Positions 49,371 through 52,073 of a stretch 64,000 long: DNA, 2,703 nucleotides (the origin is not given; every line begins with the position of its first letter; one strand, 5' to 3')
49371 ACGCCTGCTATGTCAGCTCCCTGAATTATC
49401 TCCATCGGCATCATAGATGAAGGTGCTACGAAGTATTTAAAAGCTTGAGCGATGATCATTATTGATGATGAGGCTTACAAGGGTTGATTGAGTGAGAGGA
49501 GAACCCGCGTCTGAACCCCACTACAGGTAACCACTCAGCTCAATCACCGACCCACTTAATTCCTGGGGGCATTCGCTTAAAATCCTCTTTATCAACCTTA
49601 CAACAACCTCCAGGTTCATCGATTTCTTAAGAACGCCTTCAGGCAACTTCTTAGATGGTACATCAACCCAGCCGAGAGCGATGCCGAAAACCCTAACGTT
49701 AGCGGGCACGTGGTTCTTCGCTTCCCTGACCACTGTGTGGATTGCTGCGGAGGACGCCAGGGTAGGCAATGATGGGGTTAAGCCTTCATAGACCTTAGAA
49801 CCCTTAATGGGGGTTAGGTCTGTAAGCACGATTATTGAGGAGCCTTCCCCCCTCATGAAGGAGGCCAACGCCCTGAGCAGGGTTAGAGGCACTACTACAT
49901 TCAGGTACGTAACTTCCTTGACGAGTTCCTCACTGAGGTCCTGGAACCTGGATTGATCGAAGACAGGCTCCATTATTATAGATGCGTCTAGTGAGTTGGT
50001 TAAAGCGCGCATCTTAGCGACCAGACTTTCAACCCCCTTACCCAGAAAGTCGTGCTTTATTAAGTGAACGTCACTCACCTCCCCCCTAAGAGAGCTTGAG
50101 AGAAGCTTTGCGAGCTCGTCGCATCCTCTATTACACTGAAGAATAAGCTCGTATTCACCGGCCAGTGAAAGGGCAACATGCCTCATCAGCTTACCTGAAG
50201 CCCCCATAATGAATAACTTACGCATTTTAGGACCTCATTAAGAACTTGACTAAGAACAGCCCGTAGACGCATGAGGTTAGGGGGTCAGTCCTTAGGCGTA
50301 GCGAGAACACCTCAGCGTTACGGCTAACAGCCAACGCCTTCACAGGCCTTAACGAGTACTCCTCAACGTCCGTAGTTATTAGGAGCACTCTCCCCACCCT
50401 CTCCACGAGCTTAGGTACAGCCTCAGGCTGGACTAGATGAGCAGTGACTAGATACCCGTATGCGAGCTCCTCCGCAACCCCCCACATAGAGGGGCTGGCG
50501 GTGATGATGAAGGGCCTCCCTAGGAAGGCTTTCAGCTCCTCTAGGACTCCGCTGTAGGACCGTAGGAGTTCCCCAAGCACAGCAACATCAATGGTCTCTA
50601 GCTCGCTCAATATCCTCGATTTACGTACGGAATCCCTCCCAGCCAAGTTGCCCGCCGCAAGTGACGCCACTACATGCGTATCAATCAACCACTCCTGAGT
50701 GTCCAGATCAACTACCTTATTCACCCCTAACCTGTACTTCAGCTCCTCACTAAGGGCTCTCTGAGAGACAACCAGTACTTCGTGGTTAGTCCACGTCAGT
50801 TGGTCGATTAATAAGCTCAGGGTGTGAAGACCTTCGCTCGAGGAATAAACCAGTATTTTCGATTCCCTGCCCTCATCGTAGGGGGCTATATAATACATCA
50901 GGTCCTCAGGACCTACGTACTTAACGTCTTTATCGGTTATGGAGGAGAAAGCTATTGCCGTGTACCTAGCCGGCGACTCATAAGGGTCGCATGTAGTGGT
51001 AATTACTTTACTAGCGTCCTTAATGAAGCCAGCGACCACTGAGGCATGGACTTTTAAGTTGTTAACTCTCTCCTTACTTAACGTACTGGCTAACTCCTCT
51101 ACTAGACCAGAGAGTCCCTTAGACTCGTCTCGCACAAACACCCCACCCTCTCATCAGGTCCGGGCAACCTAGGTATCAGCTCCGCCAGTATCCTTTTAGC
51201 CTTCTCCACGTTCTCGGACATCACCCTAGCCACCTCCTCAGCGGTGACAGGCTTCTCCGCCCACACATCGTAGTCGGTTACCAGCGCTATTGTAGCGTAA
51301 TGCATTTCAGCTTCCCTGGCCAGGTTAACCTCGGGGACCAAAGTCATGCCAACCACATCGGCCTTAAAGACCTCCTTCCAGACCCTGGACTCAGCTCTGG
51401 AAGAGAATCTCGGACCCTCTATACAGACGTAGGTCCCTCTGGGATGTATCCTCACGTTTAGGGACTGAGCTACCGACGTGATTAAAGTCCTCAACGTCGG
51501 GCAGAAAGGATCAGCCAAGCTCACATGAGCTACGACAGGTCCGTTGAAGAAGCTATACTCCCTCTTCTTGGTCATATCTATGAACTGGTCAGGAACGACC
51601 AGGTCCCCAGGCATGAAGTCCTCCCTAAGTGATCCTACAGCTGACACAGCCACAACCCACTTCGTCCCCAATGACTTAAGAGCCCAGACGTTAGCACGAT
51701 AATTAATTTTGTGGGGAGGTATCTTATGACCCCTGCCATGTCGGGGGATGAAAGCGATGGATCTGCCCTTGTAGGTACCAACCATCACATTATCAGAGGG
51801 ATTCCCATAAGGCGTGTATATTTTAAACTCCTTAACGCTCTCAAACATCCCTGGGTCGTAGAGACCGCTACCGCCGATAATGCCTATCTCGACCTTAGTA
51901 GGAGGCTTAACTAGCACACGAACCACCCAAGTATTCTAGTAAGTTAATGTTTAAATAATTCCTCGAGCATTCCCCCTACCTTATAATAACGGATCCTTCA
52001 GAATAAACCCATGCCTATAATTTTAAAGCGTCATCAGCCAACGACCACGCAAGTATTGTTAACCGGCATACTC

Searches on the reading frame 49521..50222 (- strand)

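Call 71: search_protein_families(library=pfam, proteins=[window:49521-50222:-], max_evalue=0.001)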
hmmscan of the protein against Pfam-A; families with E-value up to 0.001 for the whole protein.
window:49521-50222:- (233 aa): 2 families
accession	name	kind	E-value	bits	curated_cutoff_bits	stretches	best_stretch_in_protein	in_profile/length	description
PF00106.31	adh_short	-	5.9e-05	23.1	26.6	1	4-190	4-186/195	short chain dehydrogenase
PF13561.12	adh_short_C2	-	7.7e-05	22.8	27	1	64-192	58-182/236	Enoyl-(Acyl carrier protein) reductase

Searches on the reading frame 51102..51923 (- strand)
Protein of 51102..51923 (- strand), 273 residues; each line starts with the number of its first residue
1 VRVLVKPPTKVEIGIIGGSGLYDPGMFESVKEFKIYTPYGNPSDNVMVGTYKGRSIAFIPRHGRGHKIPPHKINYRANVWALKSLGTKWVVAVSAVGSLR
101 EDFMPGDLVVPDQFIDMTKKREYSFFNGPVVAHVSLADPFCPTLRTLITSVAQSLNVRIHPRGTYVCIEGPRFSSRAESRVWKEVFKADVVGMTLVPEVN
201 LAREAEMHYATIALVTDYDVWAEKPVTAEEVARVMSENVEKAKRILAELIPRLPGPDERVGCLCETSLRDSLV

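Call 71: search_protein_families(library=pfam, proteins=[window:51102-51923:-], max_evalue=0.001)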
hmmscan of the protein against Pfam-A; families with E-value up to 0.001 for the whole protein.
window:51102-51923:- (273 aa): 1 family
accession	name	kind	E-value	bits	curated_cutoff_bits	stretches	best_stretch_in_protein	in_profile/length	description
PF01048.26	PNP_UDP_1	-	1.7e-50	172.1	25.1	1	12-250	1-232/233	Phosphorylase superfamily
